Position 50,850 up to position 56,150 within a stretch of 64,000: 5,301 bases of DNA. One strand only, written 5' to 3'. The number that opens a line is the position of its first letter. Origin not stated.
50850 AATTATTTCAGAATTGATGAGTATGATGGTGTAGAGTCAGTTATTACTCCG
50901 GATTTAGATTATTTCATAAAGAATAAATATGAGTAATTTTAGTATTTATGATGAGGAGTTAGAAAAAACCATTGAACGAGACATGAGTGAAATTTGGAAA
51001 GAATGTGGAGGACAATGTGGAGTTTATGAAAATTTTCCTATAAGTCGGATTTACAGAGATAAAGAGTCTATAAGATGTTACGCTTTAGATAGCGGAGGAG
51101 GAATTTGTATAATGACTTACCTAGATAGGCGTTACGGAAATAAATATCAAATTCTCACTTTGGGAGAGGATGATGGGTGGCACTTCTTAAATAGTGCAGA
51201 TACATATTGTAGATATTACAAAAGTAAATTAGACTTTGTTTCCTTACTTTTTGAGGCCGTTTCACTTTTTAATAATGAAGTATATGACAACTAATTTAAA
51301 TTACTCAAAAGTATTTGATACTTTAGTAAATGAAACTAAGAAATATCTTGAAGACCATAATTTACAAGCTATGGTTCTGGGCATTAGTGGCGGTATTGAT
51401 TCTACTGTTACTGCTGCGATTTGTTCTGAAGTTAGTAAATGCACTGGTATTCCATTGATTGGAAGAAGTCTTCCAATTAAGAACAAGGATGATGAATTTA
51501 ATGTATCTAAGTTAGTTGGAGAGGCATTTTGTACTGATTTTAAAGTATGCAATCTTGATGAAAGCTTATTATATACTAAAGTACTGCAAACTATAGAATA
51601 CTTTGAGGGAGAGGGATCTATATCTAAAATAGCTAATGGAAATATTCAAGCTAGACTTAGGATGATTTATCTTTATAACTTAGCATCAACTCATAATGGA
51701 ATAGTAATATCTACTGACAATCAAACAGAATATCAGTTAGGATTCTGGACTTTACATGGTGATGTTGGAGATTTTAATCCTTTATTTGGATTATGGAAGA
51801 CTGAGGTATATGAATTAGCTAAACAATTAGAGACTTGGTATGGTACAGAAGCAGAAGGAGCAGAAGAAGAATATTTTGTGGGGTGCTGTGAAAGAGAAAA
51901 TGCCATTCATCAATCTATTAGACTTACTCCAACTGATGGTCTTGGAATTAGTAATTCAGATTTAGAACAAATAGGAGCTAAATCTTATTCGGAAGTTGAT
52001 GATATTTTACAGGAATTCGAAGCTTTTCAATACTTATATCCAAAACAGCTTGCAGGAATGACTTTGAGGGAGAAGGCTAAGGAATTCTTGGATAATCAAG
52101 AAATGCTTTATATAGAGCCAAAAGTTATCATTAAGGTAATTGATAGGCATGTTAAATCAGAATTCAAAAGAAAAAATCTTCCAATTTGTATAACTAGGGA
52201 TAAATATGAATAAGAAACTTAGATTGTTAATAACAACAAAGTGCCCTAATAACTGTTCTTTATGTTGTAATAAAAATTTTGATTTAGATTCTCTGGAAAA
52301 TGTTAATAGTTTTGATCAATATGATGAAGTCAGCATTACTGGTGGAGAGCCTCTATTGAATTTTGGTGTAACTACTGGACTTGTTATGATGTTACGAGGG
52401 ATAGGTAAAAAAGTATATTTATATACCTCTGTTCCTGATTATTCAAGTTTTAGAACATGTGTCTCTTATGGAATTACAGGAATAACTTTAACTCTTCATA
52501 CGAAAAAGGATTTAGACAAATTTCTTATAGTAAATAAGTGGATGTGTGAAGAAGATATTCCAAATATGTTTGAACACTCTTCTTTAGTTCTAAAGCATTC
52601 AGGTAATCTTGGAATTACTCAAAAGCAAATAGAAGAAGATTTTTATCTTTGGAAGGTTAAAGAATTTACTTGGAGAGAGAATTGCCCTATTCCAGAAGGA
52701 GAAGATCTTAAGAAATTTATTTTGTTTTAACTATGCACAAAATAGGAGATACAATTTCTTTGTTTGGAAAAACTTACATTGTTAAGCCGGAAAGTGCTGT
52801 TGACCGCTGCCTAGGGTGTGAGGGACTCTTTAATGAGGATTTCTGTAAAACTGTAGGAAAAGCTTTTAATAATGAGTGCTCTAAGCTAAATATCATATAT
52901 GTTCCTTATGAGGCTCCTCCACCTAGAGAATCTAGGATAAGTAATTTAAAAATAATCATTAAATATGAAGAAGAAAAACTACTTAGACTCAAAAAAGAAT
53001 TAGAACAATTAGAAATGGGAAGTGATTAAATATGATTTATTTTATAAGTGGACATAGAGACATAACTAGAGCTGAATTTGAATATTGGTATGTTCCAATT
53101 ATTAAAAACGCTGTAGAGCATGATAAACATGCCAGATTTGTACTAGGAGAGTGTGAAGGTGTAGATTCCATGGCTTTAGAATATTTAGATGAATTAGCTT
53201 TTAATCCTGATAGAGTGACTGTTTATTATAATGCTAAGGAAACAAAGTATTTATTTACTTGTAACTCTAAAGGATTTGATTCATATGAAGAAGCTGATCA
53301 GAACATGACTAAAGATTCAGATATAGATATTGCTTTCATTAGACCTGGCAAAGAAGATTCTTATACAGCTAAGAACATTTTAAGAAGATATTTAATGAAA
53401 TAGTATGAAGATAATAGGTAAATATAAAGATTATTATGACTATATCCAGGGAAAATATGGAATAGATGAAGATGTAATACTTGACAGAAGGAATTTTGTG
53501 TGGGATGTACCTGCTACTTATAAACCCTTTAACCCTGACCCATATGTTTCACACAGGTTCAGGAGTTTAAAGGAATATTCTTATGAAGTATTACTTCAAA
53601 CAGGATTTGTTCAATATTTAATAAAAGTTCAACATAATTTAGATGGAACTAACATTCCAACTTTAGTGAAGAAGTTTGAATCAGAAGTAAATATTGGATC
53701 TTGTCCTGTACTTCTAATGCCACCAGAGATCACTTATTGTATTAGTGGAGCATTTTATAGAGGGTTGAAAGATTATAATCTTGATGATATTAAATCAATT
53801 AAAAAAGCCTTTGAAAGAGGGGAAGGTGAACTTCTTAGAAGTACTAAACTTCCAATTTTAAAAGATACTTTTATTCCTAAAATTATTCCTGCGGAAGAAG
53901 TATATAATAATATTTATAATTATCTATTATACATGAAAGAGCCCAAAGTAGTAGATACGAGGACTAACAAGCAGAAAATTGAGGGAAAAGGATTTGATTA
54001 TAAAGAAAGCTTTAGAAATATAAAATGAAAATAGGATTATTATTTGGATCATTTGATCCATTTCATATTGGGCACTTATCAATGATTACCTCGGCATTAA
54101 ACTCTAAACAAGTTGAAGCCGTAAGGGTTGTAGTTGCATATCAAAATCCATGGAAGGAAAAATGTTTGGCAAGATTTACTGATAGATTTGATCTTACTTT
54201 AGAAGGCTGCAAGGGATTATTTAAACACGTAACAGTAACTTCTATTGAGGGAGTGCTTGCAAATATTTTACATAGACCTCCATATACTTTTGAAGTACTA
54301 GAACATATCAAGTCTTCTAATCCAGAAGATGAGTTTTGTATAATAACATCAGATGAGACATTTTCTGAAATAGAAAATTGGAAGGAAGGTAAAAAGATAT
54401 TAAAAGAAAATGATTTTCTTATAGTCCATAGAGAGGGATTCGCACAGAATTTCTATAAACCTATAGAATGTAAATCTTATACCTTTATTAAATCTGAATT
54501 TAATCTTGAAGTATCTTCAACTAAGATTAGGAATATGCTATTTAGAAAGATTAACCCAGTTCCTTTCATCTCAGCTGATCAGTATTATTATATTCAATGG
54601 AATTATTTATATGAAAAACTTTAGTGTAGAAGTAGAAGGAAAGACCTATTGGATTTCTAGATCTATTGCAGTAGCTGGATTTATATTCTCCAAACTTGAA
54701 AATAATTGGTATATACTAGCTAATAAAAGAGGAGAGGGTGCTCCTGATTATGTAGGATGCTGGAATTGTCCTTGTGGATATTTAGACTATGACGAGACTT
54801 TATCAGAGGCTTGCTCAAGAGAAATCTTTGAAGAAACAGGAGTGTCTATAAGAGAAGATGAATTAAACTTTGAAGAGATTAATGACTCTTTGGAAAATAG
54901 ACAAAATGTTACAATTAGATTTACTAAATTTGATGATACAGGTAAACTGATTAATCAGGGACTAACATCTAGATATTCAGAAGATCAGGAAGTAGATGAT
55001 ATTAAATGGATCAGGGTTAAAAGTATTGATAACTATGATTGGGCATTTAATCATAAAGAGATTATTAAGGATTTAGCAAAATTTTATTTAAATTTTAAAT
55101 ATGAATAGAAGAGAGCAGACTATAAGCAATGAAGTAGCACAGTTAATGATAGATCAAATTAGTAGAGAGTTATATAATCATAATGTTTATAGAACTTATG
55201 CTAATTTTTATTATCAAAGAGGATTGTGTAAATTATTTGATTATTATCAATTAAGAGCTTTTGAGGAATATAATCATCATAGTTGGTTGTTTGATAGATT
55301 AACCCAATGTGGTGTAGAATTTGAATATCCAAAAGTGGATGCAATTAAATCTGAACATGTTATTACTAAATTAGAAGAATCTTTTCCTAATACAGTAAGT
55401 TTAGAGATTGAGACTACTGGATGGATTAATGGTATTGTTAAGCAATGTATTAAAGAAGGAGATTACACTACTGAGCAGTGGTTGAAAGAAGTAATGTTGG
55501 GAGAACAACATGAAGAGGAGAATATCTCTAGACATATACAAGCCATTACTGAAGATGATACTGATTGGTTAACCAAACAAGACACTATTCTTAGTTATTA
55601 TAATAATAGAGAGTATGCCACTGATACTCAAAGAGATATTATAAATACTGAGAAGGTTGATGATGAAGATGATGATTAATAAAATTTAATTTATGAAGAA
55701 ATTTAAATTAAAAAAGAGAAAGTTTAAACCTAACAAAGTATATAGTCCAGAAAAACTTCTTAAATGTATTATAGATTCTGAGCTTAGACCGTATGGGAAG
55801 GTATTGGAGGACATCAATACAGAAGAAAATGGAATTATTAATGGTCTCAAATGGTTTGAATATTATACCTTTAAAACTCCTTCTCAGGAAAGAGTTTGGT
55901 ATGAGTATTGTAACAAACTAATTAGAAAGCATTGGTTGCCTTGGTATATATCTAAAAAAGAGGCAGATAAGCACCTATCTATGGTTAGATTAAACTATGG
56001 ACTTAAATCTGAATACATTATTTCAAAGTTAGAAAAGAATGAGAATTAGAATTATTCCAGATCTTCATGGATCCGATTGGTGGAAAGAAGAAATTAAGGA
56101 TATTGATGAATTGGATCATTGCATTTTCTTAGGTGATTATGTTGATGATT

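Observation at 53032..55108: YpsA-like SLOG protein, NadD-like adenylyltransferase and overlapping Nudix hydrolase as a possible signal/ADPR processing sub-module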

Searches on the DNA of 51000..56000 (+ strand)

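Call 6: search_dna_similar(query=window:51000-56000:+, collection=phages, mode=distant, max_rows=20)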
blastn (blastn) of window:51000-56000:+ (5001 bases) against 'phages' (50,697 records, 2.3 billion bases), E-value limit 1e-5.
Records with a match: 41; places in all: 41; records where one place covers at least 80% of the query: 0.
Best place of each record, by identity: 80-90% 29; 60-80% 12.
By first word of the organism name: Bacteroides 23; Prevotella 9; uncultured 6; Bacteriophage 2; Kehishuvirus 1.
By host as written in the record: Bacteroides intestinalis DSM 108646 21; Prevotella sp. 9; - 8; Bacteroides intestinalis APC919/174 2; Bacteroides cellulosilyticus 1.
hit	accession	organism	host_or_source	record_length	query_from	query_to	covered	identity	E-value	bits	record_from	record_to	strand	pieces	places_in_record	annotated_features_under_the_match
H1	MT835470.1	Bacteriophage sp.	human fecal samples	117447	372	3844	11%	75.9%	7e-30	405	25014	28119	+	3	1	record has no annotation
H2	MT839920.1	Bacteriophage sp.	human fecal samples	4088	297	812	9%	71.7%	8e-23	230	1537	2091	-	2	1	record has no annotation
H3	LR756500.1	uncultured phage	metagenomic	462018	639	979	3%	81.7%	6e-18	163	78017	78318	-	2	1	record has no annotation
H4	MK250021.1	Prevotella phage Lak-B2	Prevotella sp.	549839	2000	2185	4%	71.5%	3e-15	92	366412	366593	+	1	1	record has no annotation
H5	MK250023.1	Prevotella phage Lak-B4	Prevotella sp.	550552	2000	2185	4%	71.5%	3e-15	92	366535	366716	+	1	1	record has no annotation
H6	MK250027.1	Prevotella phage Lak-B8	Prevotella sp.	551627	2000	2185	4%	71.5%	3e-15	92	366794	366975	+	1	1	record has no annotation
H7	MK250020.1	Prevotella phage Lak-B1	Prevotella sp.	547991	2000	2185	4%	71.0%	4e-14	88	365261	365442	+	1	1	record has no annotation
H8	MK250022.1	Prevotella phage Lak-B3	Prevotella sp.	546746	2000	2185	4%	71.0%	4e-14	88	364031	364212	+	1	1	record has no annotation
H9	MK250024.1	Prevotella phage Lak-B5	Prevotella sp.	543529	2000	2185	4%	71.0%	4e-14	88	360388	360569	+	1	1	record has no annotation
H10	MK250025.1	Prevotella phage Lak-B6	Prevotella sp.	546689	2000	2185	4%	71.0%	4e-14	88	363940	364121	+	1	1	record has no annotation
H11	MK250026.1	Prevotella phage Lak-B7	Prevotella sp.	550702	2000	2185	4%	71.0%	4e-14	88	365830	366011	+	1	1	record has no annotation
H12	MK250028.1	Prevotella phage Lak-B9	Prevotella sp.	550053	2000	2185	4%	71.0%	4e-14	88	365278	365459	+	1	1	record has no annotation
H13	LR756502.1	uncultured phage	metagenomic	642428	2405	2498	2%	75.5%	1e-7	67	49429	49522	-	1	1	record has no annotation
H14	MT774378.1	uncultured phage cr106_1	human feces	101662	1204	1274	1%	81.7%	1e-8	71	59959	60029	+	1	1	HxsC-like His-Xaa-Ser system radical SAM maturase | hypothetical protein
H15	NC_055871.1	uncultured phage cr106_1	human feces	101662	1204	1274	1%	81.7%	1e-8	71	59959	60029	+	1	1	HxsC-like His-Xaa-Ser system radical SAM maturase | hypothetical protein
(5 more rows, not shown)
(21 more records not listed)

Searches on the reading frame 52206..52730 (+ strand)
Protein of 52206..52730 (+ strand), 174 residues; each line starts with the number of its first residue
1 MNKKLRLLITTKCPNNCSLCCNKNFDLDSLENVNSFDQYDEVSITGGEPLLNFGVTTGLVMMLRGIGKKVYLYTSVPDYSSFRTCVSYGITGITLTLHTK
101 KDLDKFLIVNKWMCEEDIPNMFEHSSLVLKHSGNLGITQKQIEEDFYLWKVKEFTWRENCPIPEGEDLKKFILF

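Call 3: search_protein_families(library=pfam, proteins=[window:52206-52730:+], max_evalue=0.1)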
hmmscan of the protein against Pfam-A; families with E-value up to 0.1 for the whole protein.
window:52206-52730:+ (174 aa): 2 families
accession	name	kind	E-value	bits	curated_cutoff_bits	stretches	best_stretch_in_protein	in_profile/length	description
PF13353.11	Fer4_12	-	0.037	14.8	22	0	13-74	15-90/137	4Fe-4S single cluster domain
PF04055.27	Radical_SAM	-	0.053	14.1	29.5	0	9-99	3-111/166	Radical SAM superfamily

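Call 5: search_protein_families(library=phrogs, proteins=[window:52206-52730:+], max_evalue=0.01)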
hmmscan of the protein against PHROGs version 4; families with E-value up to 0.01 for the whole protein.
window:52206-52730:+ (174 aa): 2 families
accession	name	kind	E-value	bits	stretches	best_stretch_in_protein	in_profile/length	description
phrog_31524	-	unknown function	1.3e-17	65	1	1-168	1-182/190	-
phrog_13987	-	other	0.0047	17.3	1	5-52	17-76/274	radical SAM domain-containing protein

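Call 7: search_protein_families(library=ncbifam, proteins=[window:52206-52730:+], max_evalue=0.1)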
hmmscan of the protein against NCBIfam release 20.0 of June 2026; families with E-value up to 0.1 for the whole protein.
window:52206-52730:+ (174 aa): 5 families
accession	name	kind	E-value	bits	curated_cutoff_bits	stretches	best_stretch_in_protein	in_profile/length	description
TIGR03977.1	rSAM_pair_HxsC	equivalog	4.2e-05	22.6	267.9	1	6-66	28-93/292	His-Xaa-Ser system radical SAM maturase HxsC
TIGR04349.1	rSAM_QueE_gams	hypoth_equivalog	0.019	14.6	300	1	13-75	29-97/210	7-carboxy-7-deazaguanine synthase QueE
TIGR04038.1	tatD_link_rSAM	subfamily_domain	0.031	14.1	129.7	0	3-72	8-93/192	TatD family nuclease-associated radical SAM protein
TIGR00389.1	glyS_dimeric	equivalog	0.073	11.6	243.3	1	68-135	12-77/565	glycine--tRNA ligase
TIGR02666.1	moaA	equivalog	0.096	11.6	284.05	0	3-64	10-84/336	GTP 3',8-cyclase MoaA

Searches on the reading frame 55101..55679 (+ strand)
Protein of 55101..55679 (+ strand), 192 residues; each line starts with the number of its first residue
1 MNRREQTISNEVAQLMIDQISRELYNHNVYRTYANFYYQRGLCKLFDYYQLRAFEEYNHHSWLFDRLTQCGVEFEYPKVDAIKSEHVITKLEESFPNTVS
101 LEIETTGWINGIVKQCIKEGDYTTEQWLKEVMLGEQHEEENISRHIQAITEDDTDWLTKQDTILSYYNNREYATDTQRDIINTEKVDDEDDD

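Call 3: search_protein_families(library=pfam, proteins=[window:55101-55679:+], max_evalue=0.1)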
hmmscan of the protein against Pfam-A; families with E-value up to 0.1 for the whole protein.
window:55101-55679:+ (192 aa): 2 families
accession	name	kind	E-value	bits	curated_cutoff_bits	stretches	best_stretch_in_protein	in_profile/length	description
PF00210.30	Ferritin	-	5.9e-14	52.6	24.5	1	18-149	6-139/142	Ferritin-like domain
PF02915.23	Rubrerythrin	-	0.0085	16.9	22.8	0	20-92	7-78/137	Rubrerythrin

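Call 5: search_protein_families(library=phrogs, proteins=[window:55101-55679:+], max_evalue=0.01)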
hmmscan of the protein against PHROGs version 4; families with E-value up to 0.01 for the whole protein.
window:55101-55679:+ (192 aa): 1 family
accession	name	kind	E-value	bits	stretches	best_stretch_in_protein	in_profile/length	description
phrog_16594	-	unknown function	6.2e-09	36.9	1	15-146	9-137/167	-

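Call 7: search_protein_families(library=ncbifam, proteins=[window:55101-55679:+], max_evalue=0.1)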
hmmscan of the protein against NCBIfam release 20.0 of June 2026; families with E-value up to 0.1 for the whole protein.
window:55101-55679:+ (192 aa): 4 families
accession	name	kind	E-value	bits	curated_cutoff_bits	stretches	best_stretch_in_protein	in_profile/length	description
NF007638.0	PRK10304.1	equivalog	7.2e-09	35.8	178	1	11-146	5-137/165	non-heme ferritin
TIGR00754.1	bfr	equivalog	4.4e-05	23.5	125.55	1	10-142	5-131/157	bacterioferritin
NF006394.0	PRK08643.1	equivalog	0.054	12.9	381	1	112-163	198-249/257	(S)-acetoin forming diacetyl reductase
NF004057.0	PRK05575.1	equivalog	0.078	12.6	311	1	66-151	37-121/207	precorrin-8X methylmutase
